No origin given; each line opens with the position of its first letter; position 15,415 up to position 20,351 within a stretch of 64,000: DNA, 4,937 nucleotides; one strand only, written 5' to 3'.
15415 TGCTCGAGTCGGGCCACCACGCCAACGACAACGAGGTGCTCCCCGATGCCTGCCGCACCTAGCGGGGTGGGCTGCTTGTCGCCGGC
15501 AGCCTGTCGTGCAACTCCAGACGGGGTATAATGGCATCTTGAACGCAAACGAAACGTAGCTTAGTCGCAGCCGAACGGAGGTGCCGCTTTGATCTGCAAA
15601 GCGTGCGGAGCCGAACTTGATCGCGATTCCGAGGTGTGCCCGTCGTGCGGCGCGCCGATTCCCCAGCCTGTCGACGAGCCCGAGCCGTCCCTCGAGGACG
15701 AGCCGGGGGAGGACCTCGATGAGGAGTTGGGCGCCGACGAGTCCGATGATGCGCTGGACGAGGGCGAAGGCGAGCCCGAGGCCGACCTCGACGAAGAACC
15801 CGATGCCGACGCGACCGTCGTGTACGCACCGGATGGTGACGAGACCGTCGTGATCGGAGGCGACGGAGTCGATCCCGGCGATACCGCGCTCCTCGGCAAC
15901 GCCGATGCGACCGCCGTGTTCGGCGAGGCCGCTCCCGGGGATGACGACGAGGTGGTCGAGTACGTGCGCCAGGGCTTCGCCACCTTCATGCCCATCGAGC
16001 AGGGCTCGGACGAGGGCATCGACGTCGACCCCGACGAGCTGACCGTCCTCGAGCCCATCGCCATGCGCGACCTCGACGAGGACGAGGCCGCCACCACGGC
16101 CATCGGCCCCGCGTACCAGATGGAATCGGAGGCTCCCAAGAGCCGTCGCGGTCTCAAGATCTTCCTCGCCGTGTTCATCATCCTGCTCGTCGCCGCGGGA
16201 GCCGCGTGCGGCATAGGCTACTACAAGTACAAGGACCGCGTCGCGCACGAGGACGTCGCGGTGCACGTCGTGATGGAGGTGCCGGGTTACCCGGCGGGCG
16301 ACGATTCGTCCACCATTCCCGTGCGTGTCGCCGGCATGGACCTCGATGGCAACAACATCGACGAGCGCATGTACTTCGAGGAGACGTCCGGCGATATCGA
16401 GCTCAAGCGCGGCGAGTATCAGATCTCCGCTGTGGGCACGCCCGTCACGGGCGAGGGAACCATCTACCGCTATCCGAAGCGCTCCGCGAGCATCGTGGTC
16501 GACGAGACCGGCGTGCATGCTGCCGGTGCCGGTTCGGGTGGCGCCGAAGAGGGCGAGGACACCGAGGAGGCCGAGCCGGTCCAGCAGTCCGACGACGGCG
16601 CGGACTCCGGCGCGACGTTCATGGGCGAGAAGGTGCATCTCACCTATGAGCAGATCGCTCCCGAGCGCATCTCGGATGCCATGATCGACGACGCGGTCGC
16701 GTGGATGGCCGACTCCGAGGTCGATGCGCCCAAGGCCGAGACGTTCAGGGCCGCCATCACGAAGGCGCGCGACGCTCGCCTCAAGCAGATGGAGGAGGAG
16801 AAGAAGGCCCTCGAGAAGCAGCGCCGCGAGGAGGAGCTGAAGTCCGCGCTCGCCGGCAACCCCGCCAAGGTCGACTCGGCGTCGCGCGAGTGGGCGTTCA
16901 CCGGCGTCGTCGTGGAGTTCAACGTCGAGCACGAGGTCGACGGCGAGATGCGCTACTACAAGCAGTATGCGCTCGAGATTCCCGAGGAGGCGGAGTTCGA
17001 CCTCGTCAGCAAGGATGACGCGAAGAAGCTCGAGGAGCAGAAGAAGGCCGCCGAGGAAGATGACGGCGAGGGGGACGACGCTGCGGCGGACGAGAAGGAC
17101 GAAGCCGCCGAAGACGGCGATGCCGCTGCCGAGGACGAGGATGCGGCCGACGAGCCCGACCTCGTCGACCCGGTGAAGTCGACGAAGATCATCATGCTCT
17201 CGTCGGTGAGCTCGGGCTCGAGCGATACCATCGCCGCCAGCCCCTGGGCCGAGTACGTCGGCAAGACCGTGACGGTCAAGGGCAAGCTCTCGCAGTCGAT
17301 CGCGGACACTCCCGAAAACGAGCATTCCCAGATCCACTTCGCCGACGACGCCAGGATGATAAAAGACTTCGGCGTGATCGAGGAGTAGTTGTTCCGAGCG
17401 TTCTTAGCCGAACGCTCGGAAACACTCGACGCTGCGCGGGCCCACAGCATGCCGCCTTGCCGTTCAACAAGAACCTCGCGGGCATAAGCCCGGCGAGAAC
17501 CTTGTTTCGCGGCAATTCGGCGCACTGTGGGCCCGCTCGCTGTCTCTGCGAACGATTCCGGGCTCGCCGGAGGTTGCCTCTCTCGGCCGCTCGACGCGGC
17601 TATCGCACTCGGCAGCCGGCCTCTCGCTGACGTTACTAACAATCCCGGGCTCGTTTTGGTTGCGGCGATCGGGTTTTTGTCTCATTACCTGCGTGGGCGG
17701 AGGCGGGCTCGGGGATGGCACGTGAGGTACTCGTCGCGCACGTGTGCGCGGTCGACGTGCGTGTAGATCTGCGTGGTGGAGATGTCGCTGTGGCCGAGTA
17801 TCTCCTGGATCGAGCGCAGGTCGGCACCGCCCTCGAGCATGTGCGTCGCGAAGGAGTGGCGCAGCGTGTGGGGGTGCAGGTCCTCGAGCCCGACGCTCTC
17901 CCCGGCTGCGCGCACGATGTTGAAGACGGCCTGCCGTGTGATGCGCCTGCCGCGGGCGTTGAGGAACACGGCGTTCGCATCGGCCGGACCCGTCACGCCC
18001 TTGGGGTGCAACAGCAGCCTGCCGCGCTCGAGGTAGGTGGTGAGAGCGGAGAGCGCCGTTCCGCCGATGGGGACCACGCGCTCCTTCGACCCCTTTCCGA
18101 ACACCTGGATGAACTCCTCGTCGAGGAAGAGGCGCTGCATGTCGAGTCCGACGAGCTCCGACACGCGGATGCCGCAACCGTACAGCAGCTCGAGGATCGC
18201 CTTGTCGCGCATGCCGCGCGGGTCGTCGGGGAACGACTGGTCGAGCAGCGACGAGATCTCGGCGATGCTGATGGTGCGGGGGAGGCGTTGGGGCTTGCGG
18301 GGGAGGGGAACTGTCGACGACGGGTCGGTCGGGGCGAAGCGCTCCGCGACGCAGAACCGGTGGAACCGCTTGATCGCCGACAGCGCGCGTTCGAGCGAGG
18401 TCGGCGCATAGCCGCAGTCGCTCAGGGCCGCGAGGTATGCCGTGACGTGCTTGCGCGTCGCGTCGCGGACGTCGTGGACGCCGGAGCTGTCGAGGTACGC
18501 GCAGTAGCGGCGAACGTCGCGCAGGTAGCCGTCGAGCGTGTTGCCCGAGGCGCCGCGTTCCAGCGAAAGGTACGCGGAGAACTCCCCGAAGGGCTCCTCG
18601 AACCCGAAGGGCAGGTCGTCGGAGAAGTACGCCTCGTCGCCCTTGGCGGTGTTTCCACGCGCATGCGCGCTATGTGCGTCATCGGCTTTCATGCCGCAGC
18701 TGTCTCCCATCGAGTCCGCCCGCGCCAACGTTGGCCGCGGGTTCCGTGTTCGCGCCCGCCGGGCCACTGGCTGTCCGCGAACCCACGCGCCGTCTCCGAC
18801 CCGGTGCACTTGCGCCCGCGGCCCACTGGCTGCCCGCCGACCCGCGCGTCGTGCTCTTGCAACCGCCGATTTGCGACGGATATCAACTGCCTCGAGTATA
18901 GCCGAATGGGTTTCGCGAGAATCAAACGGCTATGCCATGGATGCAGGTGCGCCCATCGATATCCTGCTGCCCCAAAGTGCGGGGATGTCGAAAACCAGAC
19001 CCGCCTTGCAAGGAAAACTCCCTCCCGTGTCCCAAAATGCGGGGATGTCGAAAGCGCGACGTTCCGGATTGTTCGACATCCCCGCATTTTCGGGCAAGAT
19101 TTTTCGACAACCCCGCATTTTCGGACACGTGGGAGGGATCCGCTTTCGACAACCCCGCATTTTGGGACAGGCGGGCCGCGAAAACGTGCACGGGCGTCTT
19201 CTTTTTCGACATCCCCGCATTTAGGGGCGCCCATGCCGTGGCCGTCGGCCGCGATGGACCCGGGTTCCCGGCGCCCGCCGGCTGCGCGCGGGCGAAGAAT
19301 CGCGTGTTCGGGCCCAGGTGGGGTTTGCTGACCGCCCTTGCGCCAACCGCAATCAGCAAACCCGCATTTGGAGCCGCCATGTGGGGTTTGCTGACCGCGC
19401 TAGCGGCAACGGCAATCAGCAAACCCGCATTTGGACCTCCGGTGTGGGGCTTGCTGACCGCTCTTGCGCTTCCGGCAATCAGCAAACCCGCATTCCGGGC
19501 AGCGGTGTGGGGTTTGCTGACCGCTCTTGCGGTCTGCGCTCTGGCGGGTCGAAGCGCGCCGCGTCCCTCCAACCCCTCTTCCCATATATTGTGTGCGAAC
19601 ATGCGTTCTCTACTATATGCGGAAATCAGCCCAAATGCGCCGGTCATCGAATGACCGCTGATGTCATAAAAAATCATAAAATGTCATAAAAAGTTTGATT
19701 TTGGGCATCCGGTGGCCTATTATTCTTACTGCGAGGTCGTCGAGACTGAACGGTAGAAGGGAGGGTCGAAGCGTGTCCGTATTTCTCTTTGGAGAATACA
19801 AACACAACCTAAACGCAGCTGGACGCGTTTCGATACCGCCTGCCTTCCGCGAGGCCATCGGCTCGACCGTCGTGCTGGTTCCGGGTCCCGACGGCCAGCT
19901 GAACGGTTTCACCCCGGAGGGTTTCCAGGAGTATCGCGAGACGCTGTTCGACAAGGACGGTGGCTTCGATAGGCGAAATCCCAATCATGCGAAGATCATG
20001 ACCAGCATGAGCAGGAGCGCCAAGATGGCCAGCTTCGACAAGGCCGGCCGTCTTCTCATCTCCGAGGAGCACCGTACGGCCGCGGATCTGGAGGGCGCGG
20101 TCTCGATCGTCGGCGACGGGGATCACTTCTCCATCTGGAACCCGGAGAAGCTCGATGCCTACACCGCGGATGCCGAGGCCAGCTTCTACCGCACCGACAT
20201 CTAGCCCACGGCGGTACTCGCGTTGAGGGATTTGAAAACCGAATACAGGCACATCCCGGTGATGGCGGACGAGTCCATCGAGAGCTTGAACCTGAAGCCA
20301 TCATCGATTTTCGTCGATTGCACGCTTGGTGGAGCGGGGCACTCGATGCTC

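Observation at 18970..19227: A roughly 260-bp nested-palindrome intergenic element (family A) occurs three times in 64 kb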

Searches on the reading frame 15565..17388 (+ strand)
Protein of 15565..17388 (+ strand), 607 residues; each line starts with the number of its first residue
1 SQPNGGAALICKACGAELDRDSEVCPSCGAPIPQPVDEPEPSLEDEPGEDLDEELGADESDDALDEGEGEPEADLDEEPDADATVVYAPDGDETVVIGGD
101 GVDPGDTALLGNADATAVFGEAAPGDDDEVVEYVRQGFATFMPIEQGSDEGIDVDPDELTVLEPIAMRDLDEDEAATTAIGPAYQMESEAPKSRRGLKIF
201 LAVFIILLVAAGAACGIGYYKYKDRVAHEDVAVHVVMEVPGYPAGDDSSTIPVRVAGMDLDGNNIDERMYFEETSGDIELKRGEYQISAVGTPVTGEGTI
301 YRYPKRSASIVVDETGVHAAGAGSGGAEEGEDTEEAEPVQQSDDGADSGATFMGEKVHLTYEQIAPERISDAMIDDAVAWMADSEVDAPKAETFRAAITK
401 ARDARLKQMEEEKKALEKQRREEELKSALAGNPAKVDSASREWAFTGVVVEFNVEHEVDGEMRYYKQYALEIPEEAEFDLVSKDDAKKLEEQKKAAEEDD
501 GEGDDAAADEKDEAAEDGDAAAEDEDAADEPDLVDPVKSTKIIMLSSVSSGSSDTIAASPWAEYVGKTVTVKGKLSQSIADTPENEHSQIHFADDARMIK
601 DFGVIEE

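Call 32: search_protein_families(library=pfam, proteins=[window:15565-17388:+])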
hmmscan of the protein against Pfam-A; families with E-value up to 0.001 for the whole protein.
window:15565-17388:+ (607 aa): 3 families
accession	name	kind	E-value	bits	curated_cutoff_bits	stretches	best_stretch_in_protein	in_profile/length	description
PF13240.11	Zn_Ribbon_1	-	3.5e-05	23.9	25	1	11-32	2-23/23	zinc-ribbon domain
PF13248.11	Zn_ribbon_3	-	6.9e-05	22.6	27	1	11-32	5-26/26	zinc-ribbon domain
PF12773.13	DZR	-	0.0005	20.6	27.3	1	10-33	14-35/45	Double zinc ribbon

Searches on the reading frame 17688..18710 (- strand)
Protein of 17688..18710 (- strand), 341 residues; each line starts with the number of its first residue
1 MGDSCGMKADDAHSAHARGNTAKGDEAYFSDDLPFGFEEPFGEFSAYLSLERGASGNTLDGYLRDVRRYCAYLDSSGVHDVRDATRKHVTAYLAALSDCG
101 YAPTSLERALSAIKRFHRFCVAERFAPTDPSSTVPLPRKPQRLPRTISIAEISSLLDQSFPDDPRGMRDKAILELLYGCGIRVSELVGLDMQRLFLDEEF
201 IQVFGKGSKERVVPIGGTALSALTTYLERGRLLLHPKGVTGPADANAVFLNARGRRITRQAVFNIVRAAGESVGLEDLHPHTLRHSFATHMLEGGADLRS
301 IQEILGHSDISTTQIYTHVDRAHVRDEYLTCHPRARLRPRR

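Call 23: find_homologous_proteins(query=window:17688-18710:-)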
Query seq(341 aa) (341 aa): 8000 proteins with E <= 0.001 among 8000 candidates; the best 120 are listed.
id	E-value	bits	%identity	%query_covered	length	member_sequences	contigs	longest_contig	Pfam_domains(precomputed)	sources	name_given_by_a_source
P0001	1.8e-227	772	100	100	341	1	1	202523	PF13495.13,PF00589.28,PF02899.24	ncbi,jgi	ncbi:MAG: site-specific tyrosine recombinase XerD [Coriobacteriales bacterium]|jgi:integrase/recombi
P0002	3.4e-198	676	89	97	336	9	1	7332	PF13495.13,PF00589.28,PF02899.24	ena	-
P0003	2.6e-151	522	72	94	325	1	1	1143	PF13495.13,PF00589.28,PF02899.24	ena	-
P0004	9.1e-151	520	72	94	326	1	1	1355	PF13495.13,PF00589.28,PF02899.24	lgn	-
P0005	4.3e-149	514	70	95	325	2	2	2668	PF13495.13,PF00589.28,PF02899.24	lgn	-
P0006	3.7e-145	501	64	100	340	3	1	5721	PF00589.28,PF02899.24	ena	-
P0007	8.3e-144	497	66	92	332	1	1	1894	PF00589.28,PF02899.24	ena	-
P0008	2.2e-143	496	65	99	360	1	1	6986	PF13495.13,PF00589.28,PF02899.24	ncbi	ncbi:MAG: site-specific tyrosine recombinase XerD, partial [Coriobacteriales bacterium]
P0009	2.2e-140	486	65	91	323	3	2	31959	PF13495.13,PF00589.28,PF02899.24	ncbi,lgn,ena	-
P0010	2.5e-140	485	66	94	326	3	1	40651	PF00589.28,PF02899.24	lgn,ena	-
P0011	4.2e-140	485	68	91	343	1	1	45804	PF13495.13,PF00589.28,PF02899.24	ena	-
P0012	5.3e-137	475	66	91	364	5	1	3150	PF00589.28,PF02899.24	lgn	-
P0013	7.7e-135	467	66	91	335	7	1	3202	PF13495.13,PF00589.28,PF02899.24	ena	-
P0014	1.2e-134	467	65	91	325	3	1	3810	PF13495.13,PF00589.28,PF02899.24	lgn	-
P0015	1.5e-134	466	66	91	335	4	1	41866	PF13495.13,PF00589.28,PF02899.24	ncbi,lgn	-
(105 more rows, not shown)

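Call 24: find_encoding_contigs(protein=P0002, flank=10000, max_places=10)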
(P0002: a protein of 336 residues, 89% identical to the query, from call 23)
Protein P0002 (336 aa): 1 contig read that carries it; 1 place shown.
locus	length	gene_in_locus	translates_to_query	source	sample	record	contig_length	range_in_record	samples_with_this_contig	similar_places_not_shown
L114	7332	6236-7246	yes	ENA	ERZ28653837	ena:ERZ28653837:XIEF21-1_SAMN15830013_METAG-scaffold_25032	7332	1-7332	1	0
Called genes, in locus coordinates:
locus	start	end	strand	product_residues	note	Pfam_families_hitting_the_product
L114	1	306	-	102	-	?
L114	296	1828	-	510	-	PF01225:Mur_ligase (weak), PF08245:Mur_ligase_M, PF02875:Mur_ligase_C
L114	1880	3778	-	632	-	PF03717:PBP_dimer, PF00905:Transpeptidase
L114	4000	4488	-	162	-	-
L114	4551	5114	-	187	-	PF01795:Methyltransf_5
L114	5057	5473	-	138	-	-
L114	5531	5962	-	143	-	PF02381:MraZ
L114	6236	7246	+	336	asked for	PF02899:Phage_int_SAM_1, PF13495:Phage_int_SAM_4 (weak), PF00589:Phage_integrase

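Call 25: find_encoding_contigs(protein=P0011, flank=10000, max_places=4)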
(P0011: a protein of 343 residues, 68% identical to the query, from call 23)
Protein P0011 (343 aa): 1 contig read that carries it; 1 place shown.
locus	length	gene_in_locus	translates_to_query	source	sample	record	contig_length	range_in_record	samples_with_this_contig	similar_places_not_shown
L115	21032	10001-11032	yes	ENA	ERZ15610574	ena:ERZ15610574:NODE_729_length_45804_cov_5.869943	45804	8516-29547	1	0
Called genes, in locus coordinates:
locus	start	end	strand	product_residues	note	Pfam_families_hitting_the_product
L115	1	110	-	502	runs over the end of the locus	PF08245:Mur_ligase_M, PF02875:Mur_ligase_C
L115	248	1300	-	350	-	PF10555:MraY_sig1 (weak), PF00953:Glycos_transf_4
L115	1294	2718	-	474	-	PF01225:Mur_ligase, PF08245:Mur_ligase_M, PF02875:Mur_ligase_C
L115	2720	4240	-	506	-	PF01225:Mur_ligase (weak), PF08245:Mur_ligase_M, PF02875:Mur_ligase_C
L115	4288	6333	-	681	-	PF03717:PBP_dimer, PF00905:Transpeptidase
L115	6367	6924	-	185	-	-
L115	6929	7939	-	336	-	PF01795:Methyltransf_5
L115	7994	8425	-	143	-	PF02381:MraZ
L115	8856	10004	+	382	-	PF12982:DUF3866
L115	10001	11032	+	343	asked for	PF02899:Phage_int_SAM_1, PF13495:Phage_int_SAM_4 (weak), PF00589:Phage_integrase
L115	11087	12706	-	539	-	PF01656:CbiA (faint), PF06418:CTP_synth_N, PF00117:GATase, PF07722:Peptidase_C26 (weak)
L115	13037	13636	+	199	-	PF02492:cobW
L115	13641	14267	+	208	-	-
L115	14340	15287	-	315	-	PF00892:EamA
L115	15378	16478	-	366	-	PF00266:Aminotran_5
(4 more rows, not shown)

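Call 31: find_encoding_contigs(protein=P0001, flank=10000, max_places=4)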
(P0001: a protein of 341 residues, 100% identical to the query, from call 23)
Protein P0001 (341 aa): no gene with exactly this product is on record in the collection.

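Call 59: list_cluster_members(proteins=[P0001, P0121, P0122, P0123, P0124, P0002])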
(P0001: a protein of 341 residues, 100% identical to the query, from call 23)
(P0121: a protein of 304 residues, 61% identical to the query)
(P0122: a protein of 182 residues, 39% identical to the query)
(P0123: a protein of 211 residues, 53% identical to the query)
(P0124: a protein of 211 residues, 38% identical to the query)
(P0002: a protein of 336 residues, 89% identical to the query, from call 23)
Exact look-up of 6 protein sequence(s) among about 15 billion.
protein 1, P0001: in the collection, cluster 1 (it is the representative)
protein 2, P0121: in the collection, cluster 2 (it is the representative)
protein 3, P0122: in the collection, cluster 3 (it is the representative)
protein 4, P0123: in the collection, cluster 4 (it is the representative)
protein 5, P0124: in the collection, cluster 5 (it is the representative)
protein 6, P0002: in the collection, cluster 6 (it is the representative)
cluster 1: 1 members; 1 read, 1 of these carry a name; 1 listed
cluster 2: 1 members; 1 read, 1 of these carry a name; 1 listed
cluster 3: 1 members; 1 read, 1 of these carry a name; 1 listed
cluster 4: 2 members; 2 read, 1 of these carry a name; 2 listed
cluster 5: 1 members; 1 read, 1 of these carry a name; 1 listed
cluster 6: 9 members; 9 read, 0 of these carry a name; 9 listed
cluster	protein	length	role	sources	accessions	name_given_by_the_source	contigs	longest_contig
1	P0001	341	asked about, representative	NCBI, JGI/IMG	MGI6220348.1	MAG: site-specific tyrosine recombinase XerD [Coriobacteriales bacterium] | integrase/recombinase XerD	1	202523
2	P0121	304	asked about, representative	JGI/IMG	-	hypothetical protein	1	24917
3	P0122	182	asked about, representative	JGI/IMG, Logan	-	hypothetical protein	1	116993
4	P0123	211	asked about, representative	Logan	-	-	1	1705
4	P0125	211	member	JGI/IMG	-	hypothetical protein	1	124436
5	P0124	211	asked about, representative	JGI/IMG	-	hypothetical protein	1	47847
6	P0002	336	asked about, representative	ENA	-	-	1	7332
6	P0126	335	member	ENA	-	-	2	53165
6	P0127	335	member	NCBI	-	-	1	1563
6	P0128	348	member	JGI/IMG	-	-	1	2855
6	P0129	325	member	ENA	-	-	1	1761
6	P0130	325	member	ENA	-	-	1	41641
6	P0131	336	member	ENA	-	-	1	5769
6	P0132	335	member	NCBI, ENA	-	-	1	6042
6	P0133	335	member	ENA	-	-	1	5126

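Call 60: find_encoding_contigs(protein=P0126, flank=10000, max_places=3)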
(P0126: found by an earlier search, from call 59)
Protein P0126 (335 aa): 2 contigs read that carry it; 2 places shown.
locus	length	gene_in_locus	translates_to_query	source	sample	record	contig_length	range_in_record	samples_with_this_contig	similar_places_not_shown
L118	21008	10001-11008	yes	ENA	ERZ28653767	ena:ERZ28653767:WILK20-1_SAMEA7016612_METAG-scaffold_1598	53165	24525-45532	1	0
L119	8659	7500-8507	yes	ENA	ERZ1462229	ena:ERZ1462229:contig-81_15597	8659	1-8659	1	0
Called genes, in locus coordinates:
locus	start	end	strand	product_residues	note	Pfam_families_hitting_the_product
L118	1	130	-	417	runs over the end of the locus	PF01098:FTSW_RODA_SPOVE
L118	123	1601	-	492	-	PF08245:Mur_ligase_M, PF02875:Mur_ligase_C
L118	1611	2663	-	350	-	PF10555:MraY_sig1 (weak), PF00953:Glycos_transf_4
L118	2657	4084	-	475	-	PF01225:Mur_ligase (weak), PF08245:Mur_ligase_M, PF02875:Mur_ligase_C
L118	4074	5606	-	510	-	PF01225:Mur_ligase (weak), PF08245:Mur_ligase_M, PF02875:Mur_ligase_C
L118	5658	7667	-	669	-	PF03717:PBP_dimer, PF00905:Transpeptidase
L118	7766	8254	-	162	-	-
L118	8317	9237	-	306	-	PF01795:Methyltransf_5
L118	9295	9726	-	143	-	PF02381:MraZ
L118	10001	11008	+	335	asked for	PF02899:Phage_int_SAM_1, PF13495:Phage_int_SAM_4 (weak), PF00589:Phage_integrase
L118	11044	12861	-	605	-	PF13240:Zn_Ribbon_1 (faint)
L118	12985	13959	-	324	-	PF01841:Transglut_core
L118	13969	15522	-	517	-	-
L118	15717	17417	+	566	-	PF01554:MatE (faint), PF03023:MurJ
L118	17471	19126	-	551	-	PF02463:SMC_N, PF13476:AAA_23, PF13304:AAA_21 (faint)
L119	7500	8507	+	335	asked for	PF02899:Phage_int_SAM_1, PF13495:Phage_int_SAM_4 (weak), PF00589:Phage_integrase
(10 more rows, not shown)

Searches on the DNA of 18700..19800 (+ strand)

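Call 35: search_rna_families(source=window, start=18700, end=19800, threshold=evalue, max_evalue=10)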
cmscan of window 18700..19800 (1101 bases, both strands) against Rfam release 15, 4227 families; matches with E-value up to 10: 17.
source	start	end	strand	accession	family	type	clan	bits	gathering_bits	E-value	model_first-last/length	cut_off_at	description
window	19019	19139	+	RF04136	MIR1862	Gene; miRNA;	-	38.3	84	9.8e-06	1-90/90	no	MIR1862 microRNA precursor family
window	19018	19138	-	RF04136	MIR1862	Gene; miRNA;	-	37.6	84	1.5e-05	1-90/90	no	MIR1862 microRNA precursor family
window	19311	19437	-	RF04159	MIR1437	Gene; miRNA;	-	29.3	168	0.011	1-192/192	no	MIR1437 microRNA precursor family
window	19027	19097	+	RF03711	mir-784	Gene; miRNA;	-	24.6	94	0.022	1-77/77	no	mir-784 microRNA precursor family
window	19311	19425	-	RF00723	mir-448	Gene; miRNA;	-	24.4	90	0.054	1-111/111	no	mir-448 microRNA precursor family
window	19035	19091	+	RF02616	SSRC8_2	Gene; sRNA;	-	21.3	72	0.0014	1-281/281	no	Streptococcus sRNA 8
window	19437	19500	-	RF00456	mir-34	Gene; miRNA;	CL00087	17.5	53.4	0.94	1-72/72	no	mir-34 microRNA precursor family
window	19021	19103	-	RF01900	mir-2024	Gene; miRNA;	-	17.2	69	2.3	1-77/77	no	mir-2024 microRNA precursor family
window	19374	19434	+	RF02018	mir-1207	Gene; miRNA;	-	16.8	90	5.7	16-70/87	no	mir-1207 microRNA precursor family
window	19346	19401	-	RF03991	mir-9209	Gene; miRNA;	-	16.6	90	3.1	1-72/72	no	mir-9209 microRNA precursor family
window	19535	19605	+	RF00294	snoTBR17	Gene; snRNA; snoRNA; CD-box;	-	16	40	0.56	1-119/119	no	Small nucleolar RNA TBR17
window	19421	19515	+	RF03358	mir-634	Gene; miRNA;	-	15.9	70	8.1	1-88/88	no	mir-634 microRNA precursor family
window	19003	19055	-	RF03013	nadA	Gene; sRNA;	-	15.3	37.5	2.9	1-62/62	no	nadA riboswitch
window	19311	19374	-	RF00456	mir-34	Gene; miRNA;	CL00087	15.1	53.4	4.5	1-72/72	no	mir-34 microRNA precursor family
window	19309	19437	-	RF04203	MIR1144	Gene; miRNA;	-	14.8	90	8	1-197/197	no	MIR1144 microRNA precursor family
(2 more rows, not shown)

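Call 36: search_dna_similar(query=window:18960-19540:+, collection=plasmids, mode=distant, max_evalue=0.01)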
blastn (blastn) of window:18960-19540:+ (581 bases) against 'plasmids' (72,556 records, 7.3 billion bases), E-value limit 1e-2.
No match.

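Call 90: search_dna_similar(query=window:18960-19540:+, collection=phages, mode=distant, max_evalue=0.01)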
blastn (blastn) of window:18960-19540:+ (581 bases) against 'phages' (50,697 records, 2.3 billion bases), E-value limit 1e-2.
No match.

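Call 91: search_dna_similar(query=window:18960-19540:+, collection=ecoli_genomes, mode=distant, max_evalue=0.01)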
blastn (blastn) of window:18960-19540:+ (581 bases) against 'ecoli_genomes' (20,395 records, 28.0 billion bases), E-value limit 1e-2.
No match.

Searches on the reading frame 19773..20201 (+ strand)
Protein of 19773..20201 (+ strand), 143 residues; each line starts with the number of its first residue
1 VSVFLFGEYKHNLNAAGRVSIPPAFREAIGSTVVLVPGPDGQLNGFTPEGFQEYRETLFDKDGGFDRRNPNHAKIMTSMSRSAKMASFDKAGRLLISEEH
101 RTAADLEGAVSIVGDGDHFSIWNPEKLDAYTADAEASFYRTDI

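Call 17: find_encoding_contigs(protein=window:19773-20201:+, flank=10000, max_places=10)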
Protein seq(143 aa) (143 aa): 2 contigs read that carry it; 2 places shown.
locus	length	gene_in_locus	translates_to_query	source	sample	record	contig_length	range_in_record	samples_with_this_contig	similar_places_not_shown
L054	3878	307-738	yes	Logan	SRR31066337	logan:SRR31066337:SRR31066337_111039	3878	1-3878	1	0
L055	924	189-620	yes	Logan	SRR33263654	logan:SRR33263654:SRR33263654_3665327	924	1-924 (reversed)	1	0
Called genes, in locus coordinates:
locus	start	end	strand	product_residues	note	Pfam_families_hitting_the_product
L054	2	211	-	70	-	?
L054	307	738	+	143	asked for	PF02381:MraZ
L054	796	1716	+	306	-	PF01795:Methyltransf_5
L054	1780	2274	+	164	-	-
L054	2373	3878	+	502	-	?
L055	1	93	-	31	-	?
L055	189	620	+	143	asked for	PF02381:MraZ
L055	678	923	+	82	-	?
